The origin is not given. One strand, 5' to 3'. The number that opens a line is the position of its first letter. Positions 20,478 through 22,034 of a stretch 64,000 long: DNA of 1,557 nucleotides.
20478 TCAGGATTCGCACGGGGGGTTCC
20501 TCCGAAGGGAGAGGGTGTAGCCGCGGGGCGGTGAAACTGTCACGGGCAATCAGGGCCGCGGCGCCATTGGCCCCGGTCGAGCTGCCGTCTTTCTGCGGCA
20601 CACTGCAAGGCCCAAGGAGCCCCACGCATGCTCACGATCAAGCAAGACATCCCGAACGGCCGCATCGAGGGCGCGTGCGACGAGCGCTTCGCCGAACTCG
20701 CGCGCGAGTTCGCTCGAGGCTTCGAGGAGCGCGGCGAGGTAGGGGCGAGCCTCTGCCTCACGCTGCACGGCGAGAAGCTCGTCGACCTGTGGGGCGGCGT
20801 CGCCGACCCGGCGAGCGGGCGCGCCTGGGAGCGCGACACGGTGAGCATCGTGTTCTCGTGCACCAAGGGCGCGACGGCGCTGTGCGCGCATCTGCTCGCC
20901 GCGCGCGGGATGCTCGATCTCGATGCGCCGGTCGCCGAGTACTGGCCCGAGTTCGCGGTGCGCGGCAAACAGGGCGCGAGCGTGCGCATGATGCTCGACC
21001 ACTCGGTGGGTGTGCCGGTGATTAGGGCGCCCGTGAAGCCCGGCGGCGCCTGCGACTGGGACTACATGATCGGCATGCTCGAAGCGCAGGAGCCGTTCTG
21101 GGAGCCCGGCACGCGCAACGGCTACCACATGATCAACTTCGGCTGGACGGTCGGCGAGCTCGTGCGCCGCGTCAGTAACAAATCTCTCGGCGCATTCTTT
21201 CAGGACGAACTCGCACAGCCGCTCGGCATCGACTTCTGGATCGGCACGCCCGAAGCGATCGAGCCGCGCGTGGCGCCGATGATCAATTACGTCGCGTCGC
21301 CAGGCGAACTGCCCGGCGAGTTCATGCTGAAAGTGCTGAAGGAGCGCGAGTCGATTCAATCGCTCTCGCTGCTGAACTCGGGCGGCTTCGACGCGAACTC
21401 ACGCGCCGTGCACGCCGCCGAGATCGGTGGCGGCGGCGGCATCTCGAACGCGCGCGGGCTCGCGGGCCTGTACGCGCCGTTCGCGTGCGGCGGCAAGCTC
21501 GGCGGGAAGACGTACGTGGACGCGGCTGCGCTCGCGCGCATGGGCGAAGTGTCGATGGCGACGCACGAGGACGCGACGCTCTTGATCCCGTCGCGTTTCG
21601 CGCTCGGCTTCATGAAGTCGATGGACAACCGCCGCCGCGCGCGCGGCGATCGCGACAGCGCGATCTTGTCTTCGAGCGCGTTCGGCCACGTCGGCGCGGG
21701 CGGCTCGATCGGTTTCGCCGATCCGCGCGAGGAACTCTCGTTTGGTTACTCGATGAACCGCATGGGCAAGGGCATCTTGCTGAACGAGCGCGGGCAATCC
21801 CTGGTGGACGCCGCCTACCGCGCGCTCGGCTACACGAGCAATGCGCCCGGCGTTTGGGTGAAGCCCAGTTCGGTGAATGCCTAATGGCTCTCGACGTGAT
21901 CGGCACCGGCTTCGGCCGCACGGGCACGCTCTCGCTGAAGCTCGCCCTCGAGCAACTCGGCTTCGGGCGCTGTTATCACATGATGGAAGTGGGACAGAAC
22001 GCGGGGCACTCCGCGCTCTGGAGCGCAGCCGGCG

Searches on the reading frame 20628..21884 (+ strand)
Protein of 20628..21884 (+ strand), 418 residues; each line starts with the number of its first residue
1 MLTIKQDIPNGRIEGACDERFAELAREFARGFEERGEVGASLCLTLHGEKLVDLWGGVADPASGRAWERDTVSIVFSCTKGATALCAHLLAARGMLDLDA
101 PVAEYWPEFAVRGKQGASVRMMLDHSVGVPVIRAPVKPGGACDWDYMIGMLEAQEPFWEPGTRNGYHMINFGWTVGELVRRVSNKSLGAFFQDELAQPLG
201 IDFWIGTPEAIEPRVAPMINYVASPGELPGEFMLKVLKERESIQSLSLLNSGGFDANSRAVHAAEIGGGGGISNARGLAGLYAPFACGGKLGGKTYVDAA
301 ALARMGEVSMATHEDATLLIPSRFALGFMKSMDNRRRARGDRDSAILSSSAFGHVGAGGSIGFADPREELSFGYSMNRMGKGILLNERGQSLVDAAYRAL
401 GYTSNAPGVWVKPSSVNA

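Call 24: search_protein_families(library=pfam, proteins=[window:20628-21884:+], max_evalue=0.0001)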
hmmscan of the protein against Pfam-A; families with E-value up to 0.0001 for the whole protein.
window:20628-21884:+ (418 aa): 1 family
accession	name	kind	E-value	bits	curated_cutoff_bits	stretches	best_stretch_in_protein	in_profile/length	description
PF00144.29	Beta-lactamase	-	4.1e-61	207.4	27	1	27-381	4-313/329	Beta-lactamase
